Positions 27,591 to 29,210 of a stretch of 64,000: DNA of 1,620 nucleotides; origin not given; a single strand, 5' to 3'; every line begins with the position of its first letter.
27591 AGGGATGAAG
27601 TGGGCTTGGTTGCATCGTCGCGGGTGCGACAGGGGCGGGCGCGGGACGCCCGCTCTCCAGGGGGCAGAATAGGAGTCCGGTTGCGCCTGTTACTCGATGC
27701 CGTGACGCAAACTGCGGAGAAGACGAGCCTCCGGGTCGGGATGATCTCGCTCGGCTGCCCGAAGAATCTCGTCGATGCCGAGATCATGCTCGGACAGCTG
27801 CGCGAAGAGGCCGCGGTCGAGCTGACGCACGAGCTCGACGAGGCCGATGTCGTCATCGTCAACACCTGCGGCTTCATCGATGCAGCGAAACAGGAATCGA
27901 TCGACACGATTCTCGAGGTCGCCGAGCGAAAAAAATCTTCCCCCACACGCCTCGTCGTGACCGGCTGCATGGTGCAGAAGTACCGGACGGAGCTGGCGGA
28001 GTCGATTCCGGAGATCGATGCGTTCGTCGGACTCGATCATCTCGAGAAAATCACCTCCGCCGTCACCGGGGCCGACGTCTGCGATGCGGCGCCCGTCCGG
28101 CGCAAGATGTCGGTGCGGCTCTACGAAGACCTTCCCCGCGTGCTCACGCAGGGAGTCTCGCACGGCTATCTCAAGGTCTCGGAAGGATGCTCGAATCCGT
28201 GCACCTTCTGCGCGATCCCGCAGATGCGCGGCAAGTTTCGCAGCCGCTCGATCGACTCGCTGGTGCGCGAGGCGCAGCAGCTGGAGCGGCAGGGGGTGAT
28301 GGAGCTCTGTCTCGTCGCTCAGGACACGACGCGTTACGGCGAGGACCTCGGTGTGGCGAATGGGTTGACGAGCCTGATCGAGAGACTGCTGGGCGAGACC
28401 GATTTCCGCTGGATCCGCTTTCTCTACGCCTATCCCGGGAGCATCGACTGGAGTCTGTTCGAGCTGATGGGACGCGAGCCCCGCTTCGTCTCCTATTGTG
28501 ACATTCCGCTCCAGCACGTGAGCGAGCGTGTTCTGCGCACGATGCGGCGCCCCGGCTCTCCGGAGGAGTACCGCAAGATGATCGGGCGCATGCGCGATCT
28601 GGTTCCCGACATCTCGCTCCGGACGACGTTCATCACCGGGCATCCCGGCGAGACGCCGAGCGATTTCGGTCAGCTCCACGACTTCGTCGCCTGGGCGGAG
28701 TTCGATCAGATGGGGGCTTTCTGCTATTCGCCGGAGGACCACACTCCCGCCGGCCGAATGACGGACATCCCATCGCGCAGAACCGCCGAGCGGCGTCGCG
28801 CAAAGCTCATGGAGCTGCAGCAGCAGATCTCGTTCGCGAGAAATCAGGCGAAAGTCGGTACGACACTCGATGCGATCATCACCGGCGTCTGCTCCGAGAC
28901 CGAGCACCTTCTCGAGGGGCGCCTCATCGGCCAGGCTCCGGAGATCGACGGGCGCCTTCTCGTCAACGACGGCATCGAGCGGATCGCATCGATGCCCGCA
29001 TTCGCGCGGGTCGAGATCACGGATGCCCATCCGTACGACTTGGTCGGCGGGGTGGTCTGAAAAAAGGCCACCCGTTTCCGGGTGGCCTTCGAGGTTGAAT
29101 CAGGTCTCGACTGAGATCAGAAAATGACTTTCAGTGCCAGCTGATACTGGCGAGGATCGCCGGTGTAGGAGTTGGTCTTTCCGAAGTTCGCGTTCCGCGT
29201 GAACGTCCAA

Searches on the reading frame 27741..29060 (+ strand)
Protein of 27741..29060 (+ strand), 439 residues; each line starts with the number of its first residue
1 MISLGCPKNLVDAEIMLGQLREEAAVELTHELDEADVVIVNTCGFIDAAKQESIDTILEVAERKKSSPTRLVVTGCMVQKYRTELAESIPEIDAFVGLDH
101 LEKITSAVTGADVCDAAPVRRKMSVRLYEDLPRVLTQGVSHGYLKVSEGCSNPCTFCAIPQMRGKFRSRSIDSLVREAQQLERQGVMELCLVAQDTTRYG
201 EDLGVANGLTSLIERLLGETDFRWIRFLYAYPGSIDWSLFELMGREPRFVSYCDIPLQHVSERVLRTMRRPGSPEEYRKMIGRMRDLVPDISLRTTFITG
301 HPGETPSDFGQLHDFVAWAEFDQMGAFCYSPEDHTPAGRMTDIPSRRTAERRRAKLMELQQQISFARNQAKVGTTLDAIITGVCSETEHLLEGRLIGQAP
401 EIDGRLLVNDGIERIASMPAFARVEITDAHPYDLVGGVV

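Call 27: search_protein_families(library=pfam, proteins=[window:27741-29060:+], max_evalue=0.01)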
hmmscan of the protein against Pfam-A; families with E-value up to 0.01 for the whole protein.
window:27741-29060:+ (439 aa): 3 families
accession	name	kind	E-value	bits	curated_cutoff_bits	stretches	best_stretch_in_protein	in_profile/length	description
PF00919.26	UPF0004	-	1e-25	90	27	1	2-97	5-98/98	Uncharacterized protein family UPF0004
PF04055.27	Radical_SAM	-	9.4e-22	78.4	29.5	1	145-316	2-166/166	Radical SAM superfamily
PF18693.7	TRAM_2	-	5.3e-12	46.2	27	1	372-439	1-63/63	TRAM domain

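Call 34: find_homologous_proteins(query=window:27741-29060:+, max_evalue=1e-80)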
Query window:27741-29060:+ (439 aa): 7531 proteins with E <= 1e-80 among 8000 candidates; the best 120 are listed.
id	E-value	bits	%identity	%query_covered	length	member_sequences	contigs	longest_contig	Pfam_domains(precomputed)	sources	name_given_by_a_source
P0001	1.0e-294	995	100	100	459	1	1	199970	PF04055.28,PF00919.27,PF18693.8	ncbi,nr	ncbi:MAG TPA: 30S ribosomal protein S12 methylthiotransferase RimO [Thermoanaerobaculia bacterium]|n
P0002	1.3e-244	830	82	100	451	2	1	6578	PF04055.28,PF00919.27,PF18693.8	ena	-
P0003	4.7e-243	825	82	100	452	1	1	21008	PF04055.28,PF00919.27,PF18693.8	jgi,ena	-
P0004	1.2e-242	823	81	100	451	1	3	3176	PF04055.28,PF00919.27,PF18693.8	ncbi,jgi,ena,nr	ncbi:MAG TPA: 30S ribosomal protein S12 methylthiotransferase RimO [Thermoanaerobaculia bacterium]|n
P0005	3.8e-242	822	81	100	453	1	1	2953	PF04055.28,PF00919.27,PF18693.8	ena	-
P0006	4.9e-242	821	81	100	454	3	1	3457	PF04055.28,PF00919.27,PF18693.8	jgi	jgi:ribosomal protein S12 methylthiotransferase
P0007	5.9e-242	821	81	100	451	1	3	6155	PF04055.28,PF00919.27,PF18693.8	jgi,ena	-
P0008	1.3e-241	820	81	100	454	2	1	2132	PF04055.28,PF00919.27,PF18693.8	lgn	-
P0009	1.7e-241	820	82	100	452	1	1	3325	PF04055.28,PF00919.27,PF18693.8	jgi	jgi:ribosomal protein S12 methylthiotransferase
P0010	2.0e-241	819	81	100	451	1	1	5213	PF04055.28,PF00919.27,PF18693.8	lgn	-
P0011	2.8e-241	819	81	100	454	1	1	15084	PF04055.28,PF00919.27,PF18693.8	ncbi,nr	ncbi:MAG TPA: 30S ribosomal protein S12 methylthiotransferase RimO [Thermoanaerobaculia bacterium]|n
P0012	6.1e-241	818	81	100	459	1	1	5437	PF04055.28,PF00919.27,PF18693.8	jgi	jgi:ribosomal protein S12 methylthiotransferase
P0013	7.5e-241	817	81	100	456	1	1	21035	PF04055.28,PF00919.27,PF18693.8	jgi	jgi:ribosomal protein S12 methylthiotransferase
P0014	7.7e-241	817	81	100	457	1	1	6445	PF04055.28,PF00919.27,PF18693.8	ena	-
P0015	8.1e-241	817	80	100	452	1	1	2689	PF04055.28,PF00919.27,PF18693.8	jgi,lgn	jgi:ribosomal protein S12 methylthiotransferase RimO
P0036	6.7e-239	811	81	100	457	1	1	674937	PF04055.28,PF00919.27,PF18693.8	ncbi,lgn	ncbi:MAG: 30S ribosomal protein S12 methylthiotransferase RimO [Acidobacteriota bacterium]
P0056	1.7e-237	806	80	100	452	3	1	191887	PF04055.28,PF00919.27,PF18693.8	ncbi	ncbi:MAG TPA: 30S ribosomal protein S12 methylthiotransferase RimO [Thermoanaerobaculia bacterium]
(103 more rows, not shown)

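Call 35: find_encoding_contigs(protein=P0001, flank=10000, max_places=3)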
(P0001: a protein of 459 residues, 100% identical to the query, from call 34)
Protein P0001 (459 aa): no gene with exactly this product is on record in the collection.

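Call 36: find_encoding_contigs(protein=P0003, flank=10000, max_places=3)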
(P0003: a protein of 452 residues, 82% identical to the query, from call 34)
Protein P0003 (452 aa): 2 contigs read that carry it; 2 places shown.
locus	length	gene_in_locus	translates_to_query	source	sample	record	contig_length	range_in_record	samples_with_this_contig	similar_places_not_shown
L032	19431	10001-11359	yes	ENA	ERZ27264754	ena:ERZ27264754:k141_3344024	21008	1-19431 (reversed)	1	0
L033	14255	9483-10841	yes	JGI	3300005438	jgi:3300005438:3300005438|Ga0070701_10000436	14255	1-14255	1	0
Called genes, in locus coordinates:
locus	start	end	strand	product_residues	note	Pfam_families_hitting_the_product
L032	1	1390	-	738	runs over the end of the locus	PF17152:CHASE8, PF00672:HAMP, PF00512:HisKA, PF02518:HATPase_c, PF00072:Response_reg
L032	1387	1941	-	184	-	PF13689:DUF4154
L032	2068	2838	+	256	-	PF15566:Imm32 (weak)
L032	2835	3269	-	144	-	PF01741:MscL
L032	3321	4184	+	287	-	PF01210:NAD_Gly3P_dh_N (weak), PF02737:3HCDH_N, PF03446:NAD_binding_2 (faint), PF00725:3HCDH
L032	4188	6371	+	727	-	PF03572:Peptidase_S41 (weak)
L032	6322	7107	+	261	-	PF13489:Methyltransf_23, PF08241:Methyltransf_11, PF08242:Methyltransf_12, PF13649:Methyltransf_25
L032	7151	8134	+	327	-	PF01207:Dus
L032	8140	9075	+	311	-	-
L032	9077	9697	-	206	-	-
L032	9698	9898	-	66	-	-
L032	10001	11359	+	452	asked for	PF00919:UPF0004, PF04055:Radical_SAM, PF18693:TRAM_2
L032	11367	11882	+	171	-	-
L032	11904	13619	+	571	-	PF02516:STT3, PF13231:PMT_2 (weak)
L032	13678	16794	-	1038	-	PF13620:CarboxypepD_reg, PF13715:CarbopepD_reg_2 (weak), PF17210:SdrD_B (faint), PF07715:Plug (faint), PF25183:OMP_b-brl_4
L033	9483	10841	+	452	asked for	PF00919:UPF0004, PF04055:Radical_SAM, PF18693:TRAM_2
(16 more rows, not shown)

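Call 70: list_cluster_members(proteins=[P0001, P0122])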
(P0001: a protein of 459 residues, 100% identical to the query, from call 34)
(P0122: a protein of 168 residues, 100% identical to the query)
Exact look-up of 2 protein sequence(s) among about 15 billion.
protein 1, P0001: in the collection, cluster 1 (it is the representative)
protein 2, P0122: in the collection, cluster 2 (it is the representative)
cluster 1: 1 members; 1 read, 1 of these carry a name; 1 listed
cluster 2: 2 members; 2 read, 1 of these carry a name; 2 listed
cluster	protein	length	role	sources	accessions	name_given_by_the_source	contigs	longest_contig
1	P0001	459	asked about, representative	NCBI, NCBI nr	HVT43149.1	MAG TPA: 30S ribosomal protein S12 methylthiotransferase RimO [Thermoanaerobaculia ... | 30S ribosomal protein S12 methylthiotransferase RimO [Thermoanaerobaculia bacterium]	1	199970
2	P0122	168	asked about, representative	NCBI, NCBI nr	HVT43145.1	MAG TPA: reverse transcriptase domain-containing protein [Thermoanaerobaculia bacterium] | reverse transcriptase domain-containing protein [Thermoanaerobaculia bacterium]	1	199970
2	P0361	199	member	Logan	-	-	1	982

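Call 84: find_encoding_contigs(protein=P0056, flank=10000, max_places=2)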
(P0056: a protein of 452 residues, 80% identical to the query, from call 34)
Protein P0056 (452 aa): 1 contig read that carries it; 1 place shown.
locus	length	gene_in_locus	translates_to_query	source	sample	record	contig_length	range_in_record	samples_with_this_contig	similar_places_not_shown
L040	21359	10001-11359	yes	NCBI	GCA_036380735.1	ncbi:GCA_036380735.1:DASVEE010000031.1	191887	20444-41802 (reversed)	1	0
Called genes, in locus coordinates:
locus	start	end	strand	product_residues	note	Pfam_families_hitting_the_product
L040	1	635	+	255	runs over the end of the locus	PF15566:Imm32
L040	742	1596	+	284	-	PF02737:3HCDH_N, PF00725:3HCDH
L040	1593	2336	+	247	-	PF13489:Methyltransf_23, PF08241:Methyltransf_11, PF08242:Methyltransf_12 (faint), PF13649:Methyltransf_25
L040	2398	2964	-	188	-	PF16036:Chalcone_3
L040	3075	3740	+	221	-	PF12697:Abhydrolase_6 (weak)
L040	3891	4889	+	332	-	PF01207:Dus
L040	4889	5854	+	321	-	-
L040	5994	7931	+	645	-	PF12969:DUF3857, PF01841:Transglut_core (weak)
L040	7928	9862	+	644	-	PF12969:DUF3857, PF01841:Transglut_core (weak)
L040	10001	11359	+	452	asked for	PF00919:UPF0004, PF04055:Radical_SAM, PF18693:TRAM_2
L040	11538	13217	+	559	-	PF00072:Response_reg, PF01946:Thi4 (weak), PF00070:Pyr_redox (faint), PF00890:FAD_binding_2 (weak), PF01266:DAO (weak), PF07992:Pyr_redox_2, PF12831:FAD_oxidored, PF13738:Pyr_redox_3, +2 more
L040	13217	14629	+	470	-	PF00027:cNMP_binding (weak), PF02518:HATPase_c, PF14501:HATPase_c_5 (faint)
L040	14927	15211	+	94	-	PF10387:DUF2442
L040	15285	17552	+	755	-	PF03160:Calx-beta, PF02369:Big_1, PF03797:Autotransporter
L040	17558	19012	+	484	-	PF08238:Sel1, PF10186:ATG14 (weak), PF00656:Peptidase_C14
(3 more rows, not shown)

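Call 85: find_encoding_contigs(protein=P0036, flank=10000, max_places=2)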
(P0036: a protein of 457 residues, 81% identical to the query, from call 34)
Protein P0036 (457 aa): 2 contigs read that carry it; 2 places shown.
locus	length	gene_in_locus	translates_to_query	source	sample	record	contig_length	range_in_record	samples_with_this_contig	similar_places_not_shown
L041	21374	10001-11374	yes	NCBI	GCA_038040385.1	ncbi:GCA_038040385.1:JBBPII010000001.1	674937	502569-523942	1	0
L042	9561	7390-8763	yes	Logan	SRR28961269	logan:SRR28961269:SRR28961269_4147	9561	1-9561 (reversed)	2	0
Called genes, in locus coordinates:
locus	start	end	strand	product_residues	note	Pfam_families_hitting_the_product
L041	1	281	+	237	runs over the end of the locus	PF09976:TPR_21, PF13174:TPR_6 (faint), PF13428:TPR_14 (faint), PF14559:TPR_19 (faint)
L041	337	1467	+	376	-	PF13506:Glyco_transf_21, PF00535:Glycos_transf_2, PF10111:Glyco_tranf_2_2, PF13641:Glyco_tranf_2_3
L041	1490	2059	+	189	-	PF00210:Ferritin, PF02915:Rubrerythrin (weak)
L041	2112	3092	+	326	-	PF00089:Trypsin, PF13365:Trypsin_2, PF00595:PDZ (faint), PF13180:PDZ_2, PF17820:PDZ_6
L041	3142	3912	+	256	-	PF15566:Imm32 (weak)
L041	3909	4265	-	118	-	PF01741:MscL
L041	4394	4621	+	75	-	PF00194:Carb_anhydrase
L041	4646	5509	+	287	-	PF02737:3HCDH_N, PF03446:NAD_binding_2 (weak), PF00725:3HCDH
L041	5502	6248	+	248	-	PF13489:Methyltransf_23, PF08241:Methyltransf_11, PF08242:Methyltransf_12 (weak), PF13649:Methyltransf_25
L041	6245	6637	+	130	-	-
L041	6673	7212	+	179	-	-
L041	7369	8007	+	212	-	-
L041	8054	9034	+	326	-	PF01207:Dus, PF00977:His_biosynth (faint)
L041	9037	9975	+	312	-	-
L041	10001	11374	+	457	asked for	PF00919:UPF0004, PF04055:Radical_SAM, PF18693:TRAM_2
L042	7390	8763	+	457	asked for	PF00919:UPF0004, PF04055:Radical_SAM, PF18693:TRAM_2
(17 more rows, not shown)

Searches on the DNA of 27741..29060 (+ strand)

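Call 93: search_rna_families(sources=[L040, L013, L003, L041], threshold=gathering)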
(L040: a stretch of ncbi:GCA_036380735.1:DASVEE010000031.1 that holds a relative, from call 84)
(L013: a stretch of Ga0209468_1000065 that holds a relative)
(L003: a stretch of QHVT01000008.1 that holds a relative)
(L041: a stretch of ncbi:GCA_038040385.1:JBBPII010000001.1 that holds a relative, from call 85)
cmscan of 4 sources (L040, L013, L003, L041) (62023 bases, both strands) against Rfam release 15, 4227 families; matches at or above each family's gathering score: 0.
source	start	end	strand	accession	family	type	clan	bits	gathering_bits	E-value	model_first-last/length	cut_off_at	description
